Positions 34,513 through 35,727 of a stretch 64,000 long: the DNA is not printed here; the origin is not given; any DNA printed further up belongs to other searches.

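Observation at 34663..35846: Excisionase-family-HTH (HTH_17-like) + periplasmic-binding-fold regulator divergent from the FDH locus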

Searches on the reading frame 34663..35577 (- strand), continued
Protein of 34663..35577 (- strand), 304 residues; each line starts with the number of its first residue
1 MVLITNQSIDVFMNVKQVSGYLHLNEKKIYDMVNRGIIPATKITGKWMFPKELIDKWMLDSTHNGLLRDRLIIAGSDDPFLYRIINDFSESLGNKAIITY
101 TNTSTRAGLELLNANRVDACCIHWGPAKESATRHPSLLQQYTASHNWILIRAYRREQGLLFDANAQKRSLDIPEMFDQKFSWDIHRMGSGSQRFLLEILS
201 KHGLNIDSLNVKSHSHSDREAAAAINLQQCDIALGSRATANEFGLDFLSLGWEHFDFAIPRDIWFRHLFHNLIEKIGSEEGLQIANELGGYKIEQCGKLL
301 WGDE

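Call 67: search_protein_families(library=ncbifam, proteins=[L014:7921-9354:-, L014:5752-7854:-, L014:9802-10698:+, L013:8057-9088:+, L013:9081-9944:+, L013:10880-11386:+, L014:5234-5755:-, L014:4411-5160:-, L014:3538-4272:-], max_evalue=0.00001)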
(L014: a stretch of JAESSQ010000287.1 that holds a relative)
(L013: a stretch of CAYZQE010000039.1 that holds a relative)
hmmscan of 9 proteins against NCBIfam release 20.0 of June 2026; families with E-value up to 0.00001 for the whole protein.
L014:7921-9354:- (477 aa): 105 families (the best 25 are shown)
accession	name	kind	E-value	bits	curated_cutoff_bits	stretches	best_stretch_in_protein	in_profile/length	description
NF008469.0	PRK11361.1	equivalog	1.9e-121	406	714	1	34-473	5-453/461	acetoacetate metabolism transcriptional regulator AtoC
TIGR01818.1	ntrC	equivalog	2.9e-115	385.7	558.6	1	36-400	1-363/463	nitrogen regulation protein NR(I)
TIGR02915.1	PEP_resp_reg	equivalog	5e-109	365.1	502.6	1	36-467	1-435/445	PEP-CTERM-box response regulator transcription factor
NF007689.0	PRK10365.1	equivalog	1.3e-103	347.2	760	1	35-470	7-438/441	sigma-54-dependent response regulator transcription factor ZraR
NF041552.1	TF_PrdR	equivalog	5.1e-103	345.4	795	1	160-473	253-575/577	sigma-54 dependent transcriptional regulator PrdR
NF051870.1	NAssimRespRegNtrX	equivalog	2.7e-97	326.5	600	1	33-475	1-451/452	nitrogen assimilation response regulator NtrX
NF008176.1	PRK10923.1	equivalog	3e-97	326.1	620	1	35-398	5-365/469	nitrogen regulation protein NR(I)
NF041946.1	LuxO_transreg_Vib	equivalog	1.2e-96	324.3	800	1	60-404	23-366/463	quorum-sensing sigma-54 dependent transcriptional regulator LuxO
TIGR02329.1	propionate_PrpR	equivalog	1.5e-93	314.3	499.2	1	116-472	178-525/526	propionate catabolism operon regulatory protein PrpR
NF003451.0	PRK05022.1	equivalog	1.4e-92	311.1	476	1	150-472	169-506/512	nitric oxide reductase transcriptional regulator NorR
NF011953.0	PRK15424.1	equivalog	4.3e-92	309.4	703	1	156-473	203-533/538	propionate catabolism operon regulatory protein PrpR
TIGR01817.1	nifA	equivalog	4.9e-92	309.4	528.85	1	137-406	157-430/534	nif-specific transcriptional activator NifA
NF011695.0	PRK15115.1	equivalog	6.2e-92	308.7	763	1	31-465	4-427/445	two-component system response regulator GlrR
NF038308.1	RNA_repair_RtcR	equivalog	3.3e-91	306.7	650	1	115-469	121-506/530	RNA repair transcriptional activator RtcR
NF050807.1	TransRegFlbDCaul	equivalog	1.1e-87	294.8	750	1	62-474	29-438/454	sigma-54-dependent transcriptional regulator FlbD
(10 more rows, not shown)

L014:5752-7854:- (700 aa): 83 families (the best 25 are shown)
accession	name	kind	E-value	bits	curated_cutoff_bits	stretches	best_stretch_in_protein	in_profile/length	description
NF008468.0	PRK11360.1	equivalog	1.9e-57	195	646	1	439-672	379-607/616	two-component system sensor histidine kinase AtoS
NF007688.0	PRK10364.1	equivalog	7.9e-48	163.3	479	1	441-672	225-450/460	two-component system sensor histidine kinase ZraS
NF038348.1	T2SS_HK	subfamily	2.4e-41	141.8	450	2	489-670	390-570/574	histidine kinase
NF010411.0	PRK13837.1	equivalog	6.1e-40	137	647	1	438-672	432-675/828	two-component system VirA-like sensor kinase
NF052573.1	HisKinEspAMyxo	equivalog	1.3e-39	135.9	1400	1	435-673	363-611/755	serine histidine kinase EspA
NF052574.1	HisKinEspCMyxo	equivalog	8.4e-37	126.7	1200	1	434-678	395-642/785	serine histidine kinase EspC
NF047497.1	HK_LIC_12097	equivalog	2.1e-33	115.6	500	1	441-669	135-362/367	LIC_12097 family sensor histidine kinase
TIGR02956.1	TMAO_torS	equivalog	1.1e-32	113.1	676.5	1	335-669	336-678/967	TMAO reductase system sensor histidine kinase/response regulator TorS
NF046044.1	PnpS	equivalog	4.9e-32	111.4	400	1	458-671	172-389/390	two-component system histidine kinase PnpS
NF010076.0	PRK13557.1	subfamily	1.2e-31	109.7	631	1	440-669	147-390/540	histidine kinase famiy protein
TIGR02966.1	phoR_proteo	equivalog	1.5e-30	106.4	334.2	1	458-668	116-330/333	phosphate regulon sensor histidine kinase PhoR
NF047794.1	HisKinPtgB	equivalog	2e-30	105.6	1000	1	334-660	341-642/656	two-component system sensor histidine kinase PgtB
NF011874.0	PRK15347.1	equivalog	3.9e-30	104.6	852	1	329-671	302-612/921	two component system sensor kinase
TIGR01386.1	cztS_silS_copS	subfamily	3.3e-29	102.2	292.55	1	457-669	242-454/457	heavy metal sensor histidine kinase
NF046020.1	HisKinCckABruc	equivalog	1.7e-28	99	1000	1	443-693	467-724/868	cell cycle histidine kinase CckA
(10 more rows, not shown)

L014:9802-10698:+ (298 aa): 1 family
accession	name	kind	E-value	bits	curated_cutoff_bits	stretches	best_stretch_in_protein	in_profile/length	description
NF041772.1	tung_bind_TupA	equivalog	9.6e-72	241.5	400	1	42-290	9-262/266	tungstate ABC transporter substrate-binding protein TupA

L013:8057-9088:+ (343 aa): 50 families (the best 25 are shown)
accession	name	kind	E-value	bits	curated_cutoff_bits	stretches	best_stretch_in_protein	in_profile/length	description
TIGR02666.1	moaA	equivalog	1.2e-109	366.3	284.05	1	18-343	1-336/336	GTP 3',8-cyclase MoaA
TIGR02668.1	moaA_archaeal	equivalog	2.8e-71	240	325.25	1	18-319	1-297/303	GTP 3',8-cyclase MoaA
NF001199.0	PRK00164.2-1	equivalog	7.4e-69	232.2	231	1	17-318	2-299/308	GTP 3',8-cyclase MoaA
NF045702.1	rSAM_GDGT_ether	equivalog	1.7e-19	69.9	450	1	29-200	88-261/486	tetraether lipid synthase Tes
NF050035.1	rSAM_WgK_link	exception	1.1e-17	64.1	650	1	29-162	11-143/367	radical SAM/SPASM peptide maturase WgkB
NF045646.2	rSAM_Se_TrsS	equivalog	6.9e-17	61.1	490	1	31-199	90-258/441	radical SAM (seleno)protein TrsS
TIGR04054.1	rSAM_NirJ1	equivalog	1.5e-16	60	650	1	31-198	40-203/387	putative heme d1 biosynthesis radical SAM protein NirJ1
TIGR04545.1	rSAM_ahbD_hemeb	equivalog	2.1e-16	60.3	500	1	32-193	5-163/339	heme b synthase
TIGR02109.1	PQQ_syn_pqqE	equivalog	3.7e-16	59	381.35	1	30-196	10-173/358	pyrroloquinoline quinone biosynthesis protein PqqE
TIGR04317.1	W_rSAM_matur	equivalog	1.6e-15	57.1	380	1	26-193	3-172/349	tungsten cofactor oxidoreductase radical SAM maturase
NF049973.1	radical_Rv1681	equivalog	1.5e-14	53.7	380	1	36-197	81-239/326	Rv1681 family radical SAM protein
TIGR04347.1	pseudo_SAM_Halo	equivalog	8.7e-14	51.6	525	1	31-198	42-205/390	TIGR04347 family pseudo-SAM/SPASM protein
TIGR04546.1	rSAM_ahbC_deAc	equivalog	1.7e-13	50.1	650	1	32-197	44-205/390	12,18-didecarboxysiroheme deacetylase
NF038332.1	rSAM_rare_HxsC4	exception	3.7e-13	49.3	500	1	19-198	6-187/335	radical SAM protein HxsC4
NF038283.1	viperin_w_prok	equivalog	5.7e-13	48.7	180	1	33-187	8-173/281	viperin family antiviral radical SAM protein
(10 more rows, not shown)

L013:9081-9944:+ (287 aa): 2 families
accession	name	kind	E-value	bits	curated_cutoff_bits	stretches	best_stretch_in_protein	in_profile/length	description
NF001943.0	PRK00724.1-2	equivalog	3.9e-42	144.1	269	1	18-268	8-272/274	formate dehydrogenase accessory sulfurtransferase FdhD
TIGR00129.1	fdhD_narQ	equivalog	6.1e-38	130.5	140.9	1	32-269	2-236/237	formate dehydrogenase accessory sulfurtransferase FdhD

L013:10880-11386:+ (168 aa): 6 families
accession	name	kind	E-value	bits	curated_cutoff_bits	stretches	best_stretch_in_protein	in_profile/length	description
NF006870.0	PRK09364.1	subfamily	9.8e-73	243.2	162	1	9-167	2-160/161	cyclic pyranopterin monophosphate synthase MoaC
TIGR00581.1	moaC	equivalog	4.4e-63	211.5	141.5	1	13-161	1-148/148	cyclic pyranopterin monophosphate synthase MoaC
NF002947.1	PRK03604.1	equivalog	1.9e-56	191.5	285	1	24-166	1-141/301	bifunctional molybdenum cofactor biosynthesis protein MoaC/MoaB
NF011069.0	PRK14499.1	equivalog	8.2e-55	186.1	457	1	12-166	2-156/308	cyclic pyranopterin monophosphate synthase MoaC/MOSC-domain-containing protein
NF008999.0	PRK12343.1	equivalog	5.3e-41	139.9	171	1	11-145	2-133/156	cyclic pyranopterin monophosphate synthase MoaC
NF011070.0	PRK14500.1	equivalog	3e-38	132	606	1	8-161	3-160/358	putative bifunctional molybdopterin-guanine dinucleotide biosynthesis protein MoaC/MobA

L014:5234-5755:- (173 aa): 4 families
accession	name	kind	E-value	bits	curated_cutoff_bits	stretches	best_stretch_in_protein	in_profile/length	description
TIGR02667.1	moaB_proteo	equivalog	4.8e-79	263.7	222.4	1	6-167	1-162/163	molybdenum cofactor biosynthesis protein B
TIGR00177.1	molyb_syn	domain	1.6e-34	119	85.35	1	12-150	4-146/148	molybdenum cofactor synthesis domain-containing protein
NF002947.1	PRK03604.1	equivalog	7.2e-32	110.8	285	1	12-151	148-287/301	bifunctional molybdenum cofactor biosynthesis protein MoaC/MoaB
NF006932.0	PRK09417.1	equivalog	3.8e-22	78.7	158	1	11-144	5-141/193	molybdopterin adenylyltransferase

L014:4411-5160:- (249 aa): 19 families
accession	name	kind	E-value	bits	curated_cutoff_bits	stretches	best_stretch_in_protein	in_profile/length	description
NF004281.0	PRK05690.1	subfamily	1.9e-96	322.1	266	1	2-248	4-249/250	molybdopterin-synthase adenylyltransferase MoeB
NF006444.0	PRK08762.1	equivalog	2.6e-91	306.1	449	1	3-248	120-368/387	molybdopterin-synthase adenylyltransferase MoeB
TIGR02355.1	moeB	equivalog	7.8e-82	274.3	376.55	1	8-247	2-240/240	molybdopterin-synthase adenylyltransferase MoeB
NF047750.1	SAMPActivE1UbaA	equivalog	4.4e-72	242.7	450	1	2-248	4-249/270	SAMP-activating enzyme E1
TIGR02356.1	adenyl_thiF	equivalog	6.3e-70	234.7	275.25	1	10-212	1-203/203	thiazole biosynthesis adenylyltransferase ThiF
NF005902.0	PRK07878.1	equivalog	2.7e-68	230.7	647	1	5-245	17-261/392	adenylyltransferase/sulfurtransferase MoeZ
NF005646.0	PRK07411.1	equivalog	6.5e-67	226.3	633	1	3-246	11-254/390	molybdopterin-synthase adenylyltransferase MoeB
NF004111.0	PRK05600.1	equivalog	1.6e-52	178.9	437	1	2-244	13-258/371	ThiF family adenylyltransferase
NF006204.0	PRK08328.1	equivalog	6.9e-42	143.6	339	1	5-228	4-221/231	hypothetical protein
NF009123.0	PRK12475.1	subfamily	2.3e-36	125.7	510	1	10-248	4-244/338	MoeB/ThiF family adenylyltransferase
NF006395.0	PRK08644.1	equivalog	3.8e-31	108.4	159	1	14-213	14-210/215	sulfur carrier protein ThiS adenylyltransferase ThiF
TIGR02354.1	thiF_fam2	equivalog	3.9e-22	79.1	152.2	1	25-212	16-200/200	thiamine biosynthesis protein ThiF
NF006077.0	PRK08223.1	equivalog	1.3e-20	73.5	266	1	20-170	18-170/296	hypothetical protein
NF011696.0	PRK15116.1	equivalog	5.4e-16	59.1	304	1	26-154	26-155/268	tRNA cyclic N6-threonylcarbamoyladenosine(37) synthase TcdA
NF005901.0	PRK07877.1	equivalog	7.6e-13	47.6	476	1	19-182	96-254/722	Rv1355c family protein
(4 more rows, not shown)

L014:3538-4272:- (244 aa): 2 families
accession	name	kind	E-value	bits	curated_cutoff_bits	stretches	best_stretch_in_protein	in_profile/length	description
TIGR03171.1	soxL2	equivalog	8e-23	80.9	582.1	1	3-200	61-284/321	Rieske iron-sulfur protein SoxL2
TIGR02694.1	arsenite_ox_S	equivalog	1.3e-15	57.4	95.65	0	146-196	70-120/129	arsenate reductase (azurin) small subunit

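Call 70: predict_structure(alignment_id=A1)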
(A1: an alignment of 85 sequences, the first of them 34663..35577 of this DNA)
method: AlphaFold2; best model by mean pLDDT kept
length: 304 residues; sequences in the alignment: 85
mean_pLDDT: 92.7   pTM: 0.80
mean pLDDT of the five models: 92.7, 92.0, 91.9, 91.5, 91.2
residues with pLDDT >= 90: 258; 70-90: 29; 50-70: 13; < 50: 4
segments of 3 or more residues with pLDDT < 50: none
pLDDT, mean of each block of 10 residues (from residue 1): 55 95 96 95 96 85 66 97 97 94 96 97 96 97 97 98 83 89 92 95 94 96 97 98 97 98 94 98 98 97 85
secondary structure, 60 per line:
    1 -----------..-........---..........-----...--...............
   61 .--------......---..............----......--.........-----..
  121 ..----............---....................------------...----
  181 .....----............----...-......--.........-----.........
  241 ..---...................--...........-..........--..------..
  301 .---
elements in order: H15-22 H26-35 E41-43 E46-50 H51-61 E70-75 H79-92 E97-102 H105-113 E119-122 H127-138 H142-146 E147-161 E181-185 H190-201 E210-215 H218-226 E232-236 H237-242 E246-260 H261-264 H267-277 H279-288 E299-301

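Call 72: fold_search(model_id=the predicted structure, library=pdb)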
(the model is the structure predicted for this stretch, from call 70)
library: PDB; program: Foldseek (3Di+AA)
matches with E <= 10: 1614; with E <= 0.001: 1203
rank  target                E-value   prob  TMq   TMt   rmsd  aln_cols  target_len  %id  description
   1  8sbf_B                1.5e-11  1.00  0.51  0.52   8.7       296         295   12  Full-length structure of the LysR-type transcriptional regulator, ACIAD0746, from Acinetobacter baylyi (released 2024-04-17)
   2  8sbf_A                4.5e-11  1.00  0.51  0.53   8.4       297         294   12  Full-length structure of the LysR-type transcriptional regulator, ACIAD0746, from Acinetobacter baylyi (released 2024-04-17)
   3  3k1n_B                5.1e-11  1.00  0.46  0.45  11.3       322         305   14  Crystal Structure of full-length BenM (released 2010-09-29)
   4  9fdd_A                5.4e-11  1.00  0.52  0.49  10.7       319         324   12  The crystal structure of full length tetramer CysB from Klebsiella aerogenes in complex with N-acetylserine (released 2024-07-03)
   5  5y2v_B                5.8e-11  1.00  0.48  0.48  12.2       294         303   12  Strcutrue of the full-length CcmR complexed with 2-OG from Synechocystis PCC6803 (released 2017-12-27)
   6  6g4r_B                1.0e-10  1.00  0.53  0.51  10.4       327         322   10  Corynebacterium glutamicum OxyR C206S mutant, H2O2-bound (released 2018-12-05)
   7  8sbf_D                1.6e-10  1.00  0.49  0.51  12.2       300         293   12  Full-length structure of the LysR-type transcriptional regulator, ACIAD0746, from Acinetobacter baylyi (released 2024-04-17)
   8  5y2v_D                1.7e-10  1.00  0.47  0.47  12.5       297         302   12  Strcutrue of the full-length CcmR complexed with 2-OG from Synechocystis PCC6803 (released 2017-12-27)
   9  5lq5                  2.7e-10  1.00  0.51  0.55   5.4       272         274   13  1.46 A resolution structure of PhnD1 from Prochlorococcus marinus (MIT 9301) in complex with phosphite (released 2017-12-06)
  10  3k4u_A                2.7e-10  1.00  0.47  0.59   5.3       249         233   14  CRYSTAL STRUCTURE OF putative binding component of ABC transporter from Wolinella succinogenes DSM 1740 complexed with (released 2009-11-03)
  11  5y2v_C                2.7e-10  1.00  0.48  0.48  12.3       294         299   12  Strcutrue of the full-length CcmR complexed with 2-OG from Synechocystis PCC6803 (released 2017-12-27)
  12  3k1m_B                2.7e-10  1.00  0.50  0.50  10.6       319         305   12  Crystal Structure of full-length BenM, R156H mutant (released 2010-09-29)
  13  3h7m                  2.9e-10  1.00  0.38  0.49   6.7       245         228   12  Crystal Structure of a Histidine Kinase Sensor Domain with Similarity to Periplasmic Binding Proteins (released 2009-06-30)
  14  6g1d_B                3.3e-10  1.00  0.52  0.51   8.3       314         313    9  Corynebacterium glutamicum OxyR C206 mutant (released 2018-12-05)
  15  3lr1                  3.5e-10  1.00  0.53  0.66   4.6       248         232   15  The crystal structure of the tungstate ABC transporter from Geobacter sulfurreducens (released 2010-03-16)
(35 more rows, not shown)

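Call 81: search_protein_families(library=pfam, proteins=[L014:5752-7854:-, L014:7921-9354:-, L014:9802-10698:+], max_evalue=0.01)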
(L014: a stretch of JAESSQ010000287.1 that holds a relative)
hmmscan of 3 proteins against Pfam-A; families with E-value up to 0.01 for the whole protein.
L014:5752-7854:- (700 aa): 9 families
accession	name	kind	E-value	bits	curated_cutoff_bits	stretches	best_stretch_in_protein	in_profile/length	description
PF17202.10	sCache_3_3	-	2.7e-27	95.7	28.8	1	215-321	3-99/107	Single cache domain 3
PF02518.31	HATPase_c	-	7.1e-24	84.8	26.4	1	567-671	3-107/111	Histidine kinase-, DNA gyrase B-, and HSP90-like ATPase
PF17201.10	Cache_3-Cache_2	-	6.2e-15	55.7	27.7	1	197-329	60-194/299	Cache 3/Cache 2 fusion domain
PF00512.31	HisKA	-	2.7e-10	40.6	26.9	1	456-520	2-64/66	His Kinase A (phospho-acceptor) domain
PF00672.30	HAMP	-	8.3e-07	29.7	25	1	352-402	3-52/53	HAMP domain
PF17203.10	sCache_3_2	-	5.9e-05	23.6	28.4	0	264-328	73-137/140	Single cache domain 3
PF14501.12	HATPase_c_5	-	0.0002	21.7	22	1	565-659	1-90/102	GHKL domain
PF13589.12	HATPase_c_3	-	0.0026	18.2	25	1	570-631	3-61/137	Histidine kinase-, DNA gyrase B-, and HSP90-like ATPase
PF09308.16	LuxQ-periplasm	-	0.0071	16.4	25.7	0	184-227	121-164/239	LuxQ, periplasmic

L014:7921-9354:- (477 aa): 9 families
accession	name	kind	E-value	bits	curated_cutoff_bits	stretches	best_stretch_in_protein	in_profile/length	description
PF00158.32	Sigma54_activat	-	1.9e-68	229.8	20.2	1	175-339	2-167/168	Sigma-54 interaction domain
PF00072.30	Response_reg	-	3.7e-25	88.7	30.2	1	36-145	1-110/111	Response regulator receiver domain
PF25601.1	AAA_lid_14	-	2.6e-17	62.9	27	1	345-404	1-60/87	AAA+ ATPase lid domain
PF14532.12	Sigma54_activ_2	-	4.4e-16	59.8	25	1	176-344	2-138/138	Sigma-54 interaction domain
PF02954.25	HTH_8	-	1.2e-10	41.4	22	1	433-473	1-41/42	Bacterial regulatory protein, Fis family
PF07728.20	AAA_5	-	1.7e-06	28.6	22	1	198-315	2-123/139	AAA domain (dynein-related subfamily)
PF01078.27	Mg_chelatase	-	0.00029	20.7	20.3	1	251-318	91-161/207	Magnesium chelatase, subunit ChlI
PF00004.35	AAA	-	0.0014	19.5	21.2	1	198-315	1-110/131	ATPase family associated with various cellular activities (AAA)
PF07726.17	AAA_3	-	0.0025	18.1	27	1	198-315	2-112/131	ATPase family associated with various cellular activities (AAA)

L014:9802-10698:+ (298 aa): 4 families
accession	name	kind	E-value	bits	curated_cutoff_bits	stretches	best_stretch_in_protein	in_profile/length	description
PF12849.12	PBP_like_2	-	6e-42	144.7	27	1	48-268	7-265/267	PBP superfamily domain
PF13531.11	SBP_bac_11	-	1.2e-12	48.5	25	1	61-277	10-223/227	Bacterial extracellular solute-binding protein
PF12727.12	PBP_like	-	0.00021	20.9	27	1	73-171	6-106/193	PBP superfamily domain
PF03466.25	LysR_substrate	-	0.00072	19.4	28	1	46-123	4-81/209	LysR substrate binding domain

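Call 82: find_encoding_contigs(protein=P0121, flank=8000, max_places=2)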
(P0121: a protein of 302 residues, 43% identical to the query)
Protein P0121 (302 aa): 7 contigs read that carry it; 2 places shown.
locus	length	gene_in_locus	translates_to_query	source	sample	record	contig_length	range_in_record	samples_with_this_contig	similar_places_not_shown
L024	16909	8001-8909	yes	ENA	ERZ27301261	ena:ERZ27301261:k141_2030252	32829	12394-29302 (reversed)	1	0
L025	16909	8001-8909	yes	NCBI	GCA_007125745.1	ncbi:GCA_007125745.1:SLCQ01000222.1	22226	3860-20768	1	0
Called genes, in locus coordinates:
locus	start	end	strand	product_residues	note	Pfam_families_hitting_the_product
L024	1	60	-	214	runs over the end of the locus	PF13187:Fer4_9 (faint), PF13237:Fer4_10 (faint), PF13247:Fer4_11, PF00037:Fer4 (weak), PF12797:Fer4_2 (weak), PF12837:Fer4_6, PF12838:Fer4_7 (weak)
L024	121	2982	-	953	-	PF04879:Molybdop_Fe4S4, PF00384:Molybdopterin, PF01568:Molydop_binding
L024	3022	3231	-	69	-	-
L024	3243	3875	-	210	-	PF02613:Nitrate_red_del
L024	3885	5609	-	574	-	PF12837:Fer4_6 (faint), PF13183:Fer4_8 (faint), PF13237:Fer4_10 (faint), PF14697:Fer4_21 (faint), PF12838:Fer4_7 (weak), PF00037:Fer4 (weak), PF13187:Fer4_9 (weak), PF12838:Fer4_7 (weak), +3 more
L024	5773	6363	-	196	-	PF11748:DUF3306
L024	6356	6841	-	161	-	PF11749:DUF3305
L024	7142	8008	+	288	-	PF02634:FdhD-NarQ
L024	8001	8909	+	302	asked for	PF12728:HTH_17, PF12727:PBP_like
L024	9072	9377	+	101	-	-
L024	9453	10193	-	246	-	PF12945:PilZNR, PF07238:PilZ (weak)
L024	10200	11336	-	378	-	PF00389:2-Hacid_dh, PF02826:2-Hacid_dh_C, PF11890:DUF3410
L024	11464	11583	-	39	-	-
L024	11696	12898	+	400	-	PF00291:PALP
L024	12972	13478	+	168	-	-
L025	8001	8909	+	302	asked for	PF12728:HTH_17, PF12727:PBP_like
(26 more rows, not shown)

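Call 83: find_encoding_contigs(protein=P0123, flank=8000, max_places=2)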
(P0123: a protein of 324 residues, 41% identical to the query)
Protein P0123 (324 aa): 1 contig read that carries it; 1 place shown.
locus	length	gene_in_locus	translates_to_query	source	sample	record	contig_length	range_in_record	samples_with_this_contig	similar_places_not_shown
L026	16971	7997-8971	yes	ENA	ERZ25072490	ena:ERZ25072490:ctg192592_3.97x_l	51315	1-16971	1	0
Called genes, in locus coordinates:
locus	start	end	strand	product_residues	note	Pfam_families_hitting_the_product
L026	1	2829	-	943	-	?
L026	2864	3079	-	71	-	-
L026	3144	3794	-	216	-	PF02613:Nitrate_red_del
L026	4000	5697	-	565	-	PF12838:Fer4_7 (weak), PF12797:Fer4_2 (faint), PF14697:Fer4_21 (faint), PF12837:Fer4_6 (weak), PF13237:Fer4_10 (weak), PF13187:Fer4_9, PF00037:Fer4, PF12837:Fer4_6 (weak), +3 more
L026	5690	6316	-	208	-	PF11748:DUF3306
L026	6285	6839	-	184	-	PF11749:DUF3305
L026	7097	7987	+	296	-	PF02634:FdhD-NarQ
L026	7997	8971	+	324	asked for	PF12728:HTH_17, PF12727:PBP_like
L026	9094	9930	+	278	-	-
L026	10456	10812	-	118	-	PF13411:MerR_1, PF00376:MerR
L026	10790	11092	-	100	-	PF00216:Bac_DNA_binding, PF18291:HU-HIG (weak)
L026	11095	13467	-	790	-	PF01588:tRNA_bind, PF03483:B3_4, PF03484:B5, PF17759:tRNA_synthFbeta, PF03147:FDX-ACB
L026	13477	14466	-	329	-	PF02912:Phe_tRNA-synt_N, PF01409:tRNA-synt_2d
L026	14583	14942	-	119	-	PF00453:Ribosomal_L20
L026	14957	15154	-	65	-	PF01632:Ribosomal_L35p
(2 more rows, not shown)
